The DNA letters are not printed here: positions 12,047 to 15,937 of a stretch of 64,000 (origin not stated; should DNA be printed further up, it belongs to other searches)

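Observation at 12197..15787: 1196-aa natural tandem fusion of two complete B12-radical SAM modules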

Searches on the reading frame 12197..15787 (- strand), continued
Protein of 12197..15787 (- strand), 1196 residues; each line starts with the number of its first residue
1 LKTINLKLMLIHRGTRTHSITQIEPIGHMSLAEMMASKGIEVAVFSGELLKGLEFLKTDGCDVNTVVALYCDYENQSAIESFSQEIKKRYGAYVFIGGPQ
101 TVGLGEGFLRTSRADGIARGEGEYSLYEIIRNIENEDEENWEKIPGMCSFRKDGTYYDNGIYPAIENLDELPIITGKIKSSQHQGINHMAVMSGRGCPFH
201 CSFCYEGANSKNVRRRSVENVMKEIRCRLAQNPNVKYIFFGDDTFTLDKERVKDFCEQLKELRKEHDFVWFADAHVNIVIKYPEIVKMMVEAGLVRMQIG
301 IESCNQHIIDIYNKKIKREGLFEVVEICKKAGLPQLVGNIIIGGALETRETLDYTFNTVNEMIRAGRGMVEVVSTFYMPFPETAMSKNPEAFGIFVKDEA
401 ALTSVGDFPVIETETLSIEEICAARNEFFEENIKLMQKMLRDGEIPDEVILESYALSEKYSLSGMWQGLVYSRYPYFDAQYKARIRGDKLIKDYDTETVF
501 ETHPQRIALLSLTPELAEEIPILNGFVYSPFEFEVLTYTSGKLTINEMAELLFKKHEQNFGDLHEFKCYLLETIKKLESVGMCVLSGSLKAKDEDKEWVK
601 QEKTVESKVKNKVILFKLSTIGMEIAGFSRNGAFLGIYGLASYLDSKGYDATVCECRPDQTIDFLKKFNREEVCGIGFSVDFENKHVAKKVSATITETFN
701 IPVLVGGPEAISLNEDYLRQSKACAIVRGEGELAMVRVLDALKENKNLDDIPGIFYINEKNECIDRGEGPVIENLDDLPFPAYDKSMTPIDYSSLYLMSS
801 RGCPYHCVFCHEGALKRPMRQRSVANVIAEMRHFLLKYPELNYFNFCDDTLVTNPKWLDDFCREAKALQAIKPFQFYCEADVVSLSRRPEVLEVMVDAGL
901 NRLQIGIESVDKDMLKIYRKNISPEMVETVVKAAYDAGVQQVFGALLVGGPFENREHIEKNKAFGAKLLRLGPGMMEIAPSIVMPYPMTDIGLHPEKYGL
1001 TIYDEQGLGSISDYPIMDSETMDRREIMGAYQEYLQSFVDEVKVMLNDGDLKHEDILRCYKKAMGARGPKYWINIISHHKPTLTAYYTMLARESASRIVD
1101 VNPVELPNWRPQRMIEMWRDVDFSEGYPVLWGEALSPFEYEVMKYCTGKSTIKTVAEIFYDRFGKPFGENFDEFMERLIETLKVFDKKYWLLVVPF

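Call 49: predict_structure(alignment_id=A2)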
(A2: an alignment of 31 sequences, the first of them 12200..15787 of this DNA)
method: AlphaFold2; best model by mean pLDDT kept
length: 1196 residues; sequences in the alignment: 31
mean_pLDDT: 89.9   pTM: 0.85
mean pLDDT of the five models: 89.9, 88.9, 87.5, 86.9, 84.6
residues with pLDDT >= 90: 792; 70-90: 360; 50-70: 35; < 50: 9
segments of 3 or more residues with pLDDT < 50: 602-607
pLDDT, mean of each block of 10 residues (from residue 1): 88 66 79 92 89 90 95 87 94 91 90 92 88 91 92 91 85 85 73 83 74 85 93 86 79 94 92 91 95 93 92 90 97 95 91 97 96 92 88 91 90 94 95 95 93 90 89 89 91 91 91 88 86 94 94 90 93 94 91 73 55 92 60 89 96 93 90 93 91 94 93 93 94 94 91 94 92 94 90 90 82 78 96 92 88 92 95 92 94 96 92 88 95 96 90 84 96 93 85 89 88 87 90 94 92 92 81 91 90 91 94 92 91 94 94 96 94 96 94 88
secondary structure, 60 per line:
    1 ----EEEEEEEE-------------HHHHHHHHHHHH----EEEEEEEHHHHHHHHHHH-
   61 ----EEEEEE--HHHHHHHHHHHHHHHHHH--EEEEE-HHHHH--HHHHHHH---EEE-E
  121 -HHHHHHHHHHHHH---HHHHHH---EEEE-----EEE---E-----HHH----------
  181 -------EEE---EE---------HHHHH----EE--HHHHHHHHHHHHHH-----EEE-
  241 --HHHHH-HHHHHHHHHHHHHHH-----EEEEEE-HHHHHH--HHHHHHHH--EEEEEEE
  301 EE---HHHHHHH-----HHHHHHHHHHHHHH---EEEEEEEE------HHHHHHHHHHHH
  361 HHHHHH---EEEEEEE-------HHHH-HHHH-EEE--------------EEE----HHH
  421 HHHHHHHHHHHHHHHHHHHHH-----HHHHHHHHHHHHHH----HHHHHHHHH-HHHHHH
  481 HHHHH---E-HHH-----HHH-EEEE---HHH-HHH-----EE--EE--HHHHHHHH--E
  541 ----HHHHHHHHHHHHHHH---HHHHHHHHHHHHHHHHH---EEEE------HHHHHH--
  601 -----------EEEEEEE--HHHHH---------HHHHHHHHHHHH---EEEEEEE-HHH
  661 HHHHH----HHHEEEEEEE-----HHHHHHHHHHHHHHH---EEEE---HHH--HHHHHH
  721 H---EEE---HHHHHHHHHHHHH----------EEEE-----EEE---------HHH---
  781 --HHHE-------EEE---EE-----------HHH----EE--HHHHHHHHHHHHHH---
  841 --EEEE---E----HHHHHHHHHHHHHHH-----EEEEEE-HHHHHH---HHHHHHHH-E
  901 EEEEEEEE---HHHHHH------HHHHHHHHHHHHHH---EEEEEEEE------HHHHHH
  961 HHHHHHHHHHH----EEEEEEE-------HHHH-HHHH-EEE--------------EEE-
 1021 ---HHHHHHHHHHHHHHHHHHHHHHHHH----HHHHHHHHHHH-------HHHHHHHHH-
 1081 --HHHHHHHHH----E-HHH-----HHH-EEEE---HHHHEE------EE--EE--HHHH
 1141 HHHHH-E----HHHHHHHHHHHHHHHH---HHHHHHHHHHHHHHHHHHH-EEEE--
elements in order (helices of 4 or more, strands of 3 or more residues): E5-12 H26-37 E42-48 H49-59 E65-70 H73-90 E93-97 H99-103 H106-112 E116-118 H122-134 H138-143 E147-150 E156-158 E188-190 H205-209 H218-231 E237-239 H243-247 H249-263 E269-274 H276-281 H284-291 E294-302 H306-312 H318-331 E335-342 H349-366 E370-376 H384-387 H389-392 E394-396 E411-413 H418-441 H447-460 H465-473 H475-485 E503-506 H530-537 H545-559 H563-579 E583-586 H593-598 E612-618 H621-625 H635-646 E650-656 H658-665 E673-679 H685-699 E703-706 H715-721 E725-727 H731-743 E754-757 E763-765 E794-796 H824-837 E843-846 H855-869 E875-880 H882-887 H891-898 E900-908 H912-917 H924-937 E941-948 H955-971 E976-982 H990-993 H995-998 E1000-1002 E1017-1019 H1024-1048 H1053-1063 H1071-1079 H1083-1091 E1110-1113 H1117-1120 H1137-1145 H1152-1167 H1171-1189 E1191-1194

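Call 52: fold_search(model_id=the predicted structure, library=pdb)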
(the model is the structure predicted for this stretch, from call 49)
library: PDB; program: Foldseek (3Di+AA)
matches with E <= 10: 1820; with E <= 0.001: 78
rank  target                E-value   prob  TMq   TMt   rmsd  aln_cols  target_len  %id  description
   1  9ccb                  1.2e-17  1.00  0.28  0.74   4.8       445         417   18  X-ray crystal structure of methyl-coenzyme M reductase glutamine methylase (MgmA) from Methanothermobacter marburgensis  (released 2025-01-01)
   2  6wte_A                8.9e-17  1.00  0.30  0.59   8.0       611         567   14  Structure of radical S-adenosylmethionine methyltransferase, TsrM, from Kitasatospora setae with cobalamin and [4Fe-4S (released 2020-12-23)
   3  6fd2_A                1.3e-16  1.00  0.30  0.73   6.7       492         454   17  Radical SAM 1,2-diol dehydratase AprD4 in complex with its substrate paromamine (released 2018-01-17)
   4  6fd2_B                1.5e-16  1.00  0.28  0.68   7.8       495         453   17  Radical SAM 1,2-diol dehydratase AprD4 in complex with its substrate paromamine (released 2018-01-17)
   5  9n1b                  2.5e-16  1.00  0.32  0.58  13.0       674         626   15  Crystal structure of CysS from Corallococcus sp. CA054B with 5'-deoxyadenosine, methionine, and pantetheinylated 3-metho (released 2026-01-28)
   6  5ul3                  4.3e-16  1.00  0.30  0.47  16.9       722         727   16  Structure of Cobalamin-dependent S-adenosylmethionine radical enzyme OxsB with aqua-cobalamin bound (released 2017-04-19)
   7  6wte_B                5.5e-16  1.00  0.29  0.61   8.0       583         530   15  Structure of radical S-adenosylmethionine methyltransferase, TsrM, from Kitasatospora setae with cobalamin and [4Fe-4S (released 2020-12-23)
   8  5ul4                  6.1e-16  1.00  0.30  0.48  15.5       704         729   16  Structure of Cobalamin-dependent S-adenosylmethionine radical enzyme OxsB with aqua-cobalamin and S-adenosylmethionine b (released 2017-04-19)
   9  5ul2                  6.1e-16  1.00  0.29  0.46  14.7       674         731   16  Structure of Apo, SeMet-labeled Cobalamin-dependent S-adenosylmethionine radical enzyme OxsB (released 2017-04-19)
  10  9n1d                  8.6e-16  1.00  0.31  0.57   8.1       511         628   17  Crystal structure of CysS from Corallococcus sp. CA054B with 5'-deoxyadenosine and methionine bound (released 2026-01-28)
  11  9n1c                  1.1e-15  1.00  0.31  0.56   8.1       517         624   17  Crystal structure of CysS from Corallococcus sp. CA054B with 5'-deoxyadenosine, methionine, and pantetheinylated 3-ethox (released 2026-01-28)
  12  6wtf_A                2.4e-15  1.00  0.27  0.56   4.8       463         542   14  Structure of radical S-adenosylmethionine methyltransferase, TsrM, from Kitasatospora setae with tryptophan substrate  (released 2020-12-23)
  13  6wtf_B                3.3e-15  1.00  0.28  0.59   5.3       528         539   13  Structure of radical S-adenosylmethionine methyltransferase, TsrM, from Kitasatospora setae with tryptophan substrate  (released 2020-12-23)
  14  7kdx_A                2.1e-14  1.00  0.28  0.48  13.7       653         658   15  Crystal structure of Streptomyces tokunonesis TokK with hydroxycobalamin, 5'-deoxyadenosine, and methionine (released 2022-01-12)
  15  7kdy_A                2.9e-14  1.00  0.29  0.50  13.6       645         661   16  Crystal structure of Streptomyces tokunonesis TokK with hydroxycobalamin, 5'-deoxyadenosine, methionine, and (2R)-pant (released 2022-01-12)
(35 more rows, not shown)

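Call 58: search_protein_representatives(protein=window:12200-15787:-)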
Query: 1196 residues. Proteins with E-value up to 0.001 (for the whole library): 41401; up to 1e-10: 20788; up to 1e-30: 520. The best 150 are listed.
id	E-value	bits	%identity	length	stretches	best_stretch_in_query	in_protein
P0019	0.0e+00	2343.1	84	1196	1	1-1196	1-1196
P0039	0.0e+00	1101.7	45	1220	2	2-590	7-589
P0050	2.8e-270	916.0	39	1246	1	6-1196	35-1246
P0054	1.4e-148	513.0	37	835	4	19-487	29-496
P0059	1.9e-142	492.6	35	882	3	11-504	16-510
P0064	1.8e-130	453.0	38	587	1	610-1195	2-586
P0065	2.5e-128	445.9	40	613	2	23-481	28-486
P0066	1.1e-124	433.8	38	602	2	9-478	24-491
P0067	2.4e-112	392.9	39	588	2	8-470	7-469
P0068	5.6e-112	391.7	42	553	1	8-482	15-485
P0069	6.3e-111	388.3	37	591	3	181-482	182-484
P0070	1.5e-109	383.7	37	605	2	66-556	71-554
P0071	1.2e-103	364.2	36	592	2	23-471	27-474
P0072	1.1e-100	354.3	36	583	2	26-506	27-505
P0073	1.3e-100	354.1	40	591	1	11-468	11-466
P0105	3.7e-79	283.0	51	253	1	942-1196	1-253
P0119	5.0e-70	252.8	25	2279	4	663-979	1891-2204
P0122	1.8e-68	247.6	26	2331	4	725-964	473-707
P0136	1.3e-64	234.9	27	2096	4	671-1008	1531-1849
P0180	6.2e-55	202.8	28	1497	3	670-1000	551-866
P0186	3.1e-54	200.5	28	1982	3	676-960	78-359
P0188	5.9e-54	199.6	25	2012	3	665-1002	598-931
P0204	1.9e-49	184.6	27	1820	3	726-1007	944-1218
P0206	4.0e-49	183.5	27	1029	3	703-1001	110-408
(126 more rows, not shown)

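Call 61: search_protein_families(library=pfam, proteins=[P0119, P0122, P0180, P0186, P0206], max_evalue=0.0001)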
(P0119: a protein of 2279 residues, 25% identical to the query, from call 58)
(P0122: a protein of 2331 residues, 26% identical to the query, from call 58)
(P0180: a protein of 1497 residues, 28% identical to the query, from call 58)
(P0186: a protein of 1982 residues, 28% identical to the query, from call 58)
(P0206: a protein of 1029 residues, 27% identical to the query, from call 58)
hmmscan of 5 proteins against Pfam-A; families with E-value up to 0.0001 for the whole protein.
P0119 (2279 aa): 4 families
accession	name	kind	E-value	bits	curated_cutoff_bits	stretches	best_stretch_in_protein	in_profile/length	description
PF04055.27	Radical_SAM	-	7.7e-108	358.4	29.5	5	511-674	1-166/166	Radical SAM superfamily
PF02310.24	B12-binding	-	2.5e-44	150.4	32.1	4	1336-1481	9-120/121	B12 binding domain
PF13186.11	SPASM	-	3.1e-11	43.8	21.5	1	200-267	3-66/67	Iron-sulfur cluster-binding domain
PF19864.5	Radical_SAM_N2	-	4.6e-06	26.6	29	0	918-968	83-129/151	Radical SAM proteins, N-terminal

P0122 (2331 aa): 4 families
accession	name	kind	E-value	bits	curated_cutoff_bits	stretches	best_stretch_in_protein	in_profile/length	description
PF04055.27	Radical_SAM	-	1.3e-104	347.9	29.5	5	1057-1219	2-166/166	Radical SAM superfamily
PF02310.24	B12-binding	-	3.5e-48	162.8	32.1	3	1372-1518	9-121/121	B12 binding domain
PF19864.5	Radical_SAM_N2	-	2.7e-11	43.6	29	0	1968-2026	72-127/151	Radical SAM proteins, N-terminal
PF13186.11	SPASM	-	4.3e-10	40.2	21.5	1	228-293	3-66/67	Iron-sulfur cluster-binding domain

P0180 (1497 aa): 3 families
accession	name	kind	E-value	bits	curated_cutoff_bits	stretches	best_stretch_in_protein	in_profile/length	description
PF04055.27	Radical_SAM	-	8.4e-74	247.7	29.5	3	217-377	3-166/166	Radical SAM superfamily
PF02310.24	B12-binding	-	3.6e-31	107.9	32.1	3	543-621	41-120/121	B12 binding domain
PF19864.5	Radical_SAM_N2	-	1.1e-06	28.6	29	0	121-164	88-127/151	Radical SAM proteins, N-terminal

P0186 (1982 aa): 5 families
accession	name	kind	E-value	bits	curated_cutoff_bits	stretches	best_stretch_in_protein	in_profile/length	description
PF04055.27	Radical_SAM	-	3.2e-75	252.3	29.5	4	1164-1328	2-166/166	Radical SAM superfamily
PF02310.24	B12-binding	-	1.5e-20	73.7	32.1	1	64-142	41-120/121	B12 binding domain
PF13186.11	SPASM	-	4.4e-08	33.7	21.5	1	1878-1929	1-57/67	Iron-sulfur cluster-binding domain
PF19864.5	Radical_SAM_N2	-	1.8e-07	31.2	29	0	98-153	80-132/151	Radical SAM proteins, N-terminal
PF13353.11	Fer4_12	-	4.2e-05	24.3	22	1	1531-1656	14-132/137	4Fe-4S single cluster domain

P0206 (1029 aa): 3 families
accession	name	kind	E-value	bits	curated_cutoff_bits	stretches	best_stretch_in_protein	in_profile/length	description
PF04055.27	Radical_SAM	-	7.6e-36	124.2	29.5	2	215-377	4-166/166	Radical SAM superfamily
PF02310.24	B12-binding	-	4.6e-21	75.3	32.1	2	40-144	15-118/121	B12 binding domain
PF19864.5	Radical_SAM_N2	-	1.4e-05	25.1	29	0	677-725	84-128/151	Radical SAM proteins, N-terminal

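Call 62: list_cluster_members(proteins=[P0119, P0122, P0136, P0180, P0186, P0188, P0204, P0206])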
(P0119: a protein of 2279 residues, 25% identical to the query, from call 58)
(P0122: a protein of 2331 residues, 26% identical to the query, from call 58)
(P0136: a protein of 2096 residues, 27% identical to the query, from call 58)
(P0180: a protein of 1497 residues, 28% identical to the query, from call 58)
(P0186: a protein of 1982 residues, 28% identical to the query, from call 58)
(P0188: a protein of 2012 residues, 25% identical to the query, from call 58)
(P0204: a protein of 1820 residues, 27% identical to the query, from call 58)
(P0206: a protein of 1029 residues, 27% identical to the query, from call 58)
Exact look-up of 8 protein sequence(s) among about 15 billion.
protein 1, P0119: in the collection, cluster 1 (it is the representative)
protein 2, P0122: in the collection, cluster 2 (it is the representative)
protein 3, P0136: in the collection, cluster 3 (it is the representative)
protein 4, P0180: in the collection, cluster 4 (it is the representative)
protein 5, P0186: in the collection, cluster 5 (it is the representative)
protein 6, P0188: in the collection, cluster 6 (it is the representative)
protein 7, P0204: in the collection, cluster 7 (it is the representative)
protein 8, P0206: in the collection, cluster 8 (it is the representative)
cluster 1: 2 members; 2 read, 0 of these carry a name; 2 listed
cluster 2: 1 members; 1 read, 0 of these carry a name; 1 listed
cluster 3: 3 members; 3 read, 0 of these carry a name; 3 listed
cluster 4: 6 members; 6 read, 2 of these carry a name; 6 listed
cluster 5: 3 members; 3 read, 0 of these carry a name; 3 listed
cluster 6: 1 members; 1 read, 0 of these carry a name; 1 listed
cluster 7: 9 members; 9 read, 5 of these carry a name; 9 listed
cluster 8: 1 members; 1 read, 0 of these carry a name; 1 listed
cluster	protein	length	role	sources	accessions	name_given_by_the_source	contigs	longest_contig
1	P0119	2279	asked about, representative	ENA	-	-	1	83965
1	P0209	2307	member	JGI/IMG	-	-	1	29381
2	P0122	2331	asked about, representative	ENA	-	-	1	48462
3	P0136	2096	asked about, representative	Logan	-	-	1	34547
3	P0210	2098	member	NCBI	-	-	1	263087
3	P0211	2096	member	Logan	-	-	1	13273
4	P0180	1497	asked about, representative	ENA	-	-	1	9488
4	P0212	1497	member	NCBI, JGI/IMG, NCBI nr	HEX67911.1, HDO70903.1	MAG TPA: radical SAM protein [bacterium] | radical SAM protein [bacterium]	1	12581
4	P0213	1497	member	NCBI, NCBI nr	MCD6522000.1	radical SAM protein [Candidatus Calescamantes bacterium]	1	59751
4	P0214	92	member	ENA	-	-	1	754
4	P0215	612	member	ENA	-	-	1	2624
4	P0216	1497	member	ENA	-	-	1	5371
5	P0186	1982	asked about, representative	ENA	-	-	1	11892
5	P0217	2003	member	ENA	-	-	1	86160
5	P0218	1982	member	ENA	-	-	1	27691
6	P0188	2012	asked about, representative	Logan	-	-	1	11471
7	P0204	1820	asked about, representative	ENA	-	-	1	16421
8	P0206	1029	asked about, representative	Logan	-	-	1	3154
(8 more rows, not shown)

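Call 70: find_encoding_contigs(protein=P0064, flank=10000, max_places=2)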
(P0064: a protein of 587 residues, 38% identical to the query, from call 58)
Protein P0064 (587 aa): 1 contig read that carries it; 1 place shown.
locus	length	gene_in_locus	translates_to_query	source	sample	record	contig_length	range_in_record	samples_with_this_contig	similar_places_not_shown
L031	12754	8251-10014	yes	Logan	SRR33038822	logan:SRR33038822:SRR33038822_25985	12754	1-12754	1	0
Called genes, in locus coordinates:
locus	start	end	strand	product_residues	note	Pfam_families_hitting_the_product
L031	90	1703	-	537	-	PF07494:Reg_prop (faint)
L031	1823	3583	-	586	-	PF02310:B12-binding, PF04055:Radical_SAM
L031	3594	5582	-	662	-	PF02310:B12-binding, PF04055:Radical_SAM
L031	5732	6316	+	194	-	PF05685:Uma2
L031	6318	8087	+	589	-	PF02310:B12-binding (weak), PF04055:Radical_SAM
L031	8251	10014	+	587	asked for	PF02310:B12-binding, PF04055:Radical_SAM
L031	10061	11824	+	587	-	PF02310:B12-binding (weak), PF04055:Radical_SAM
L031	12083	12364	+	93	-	PF07862:Nif11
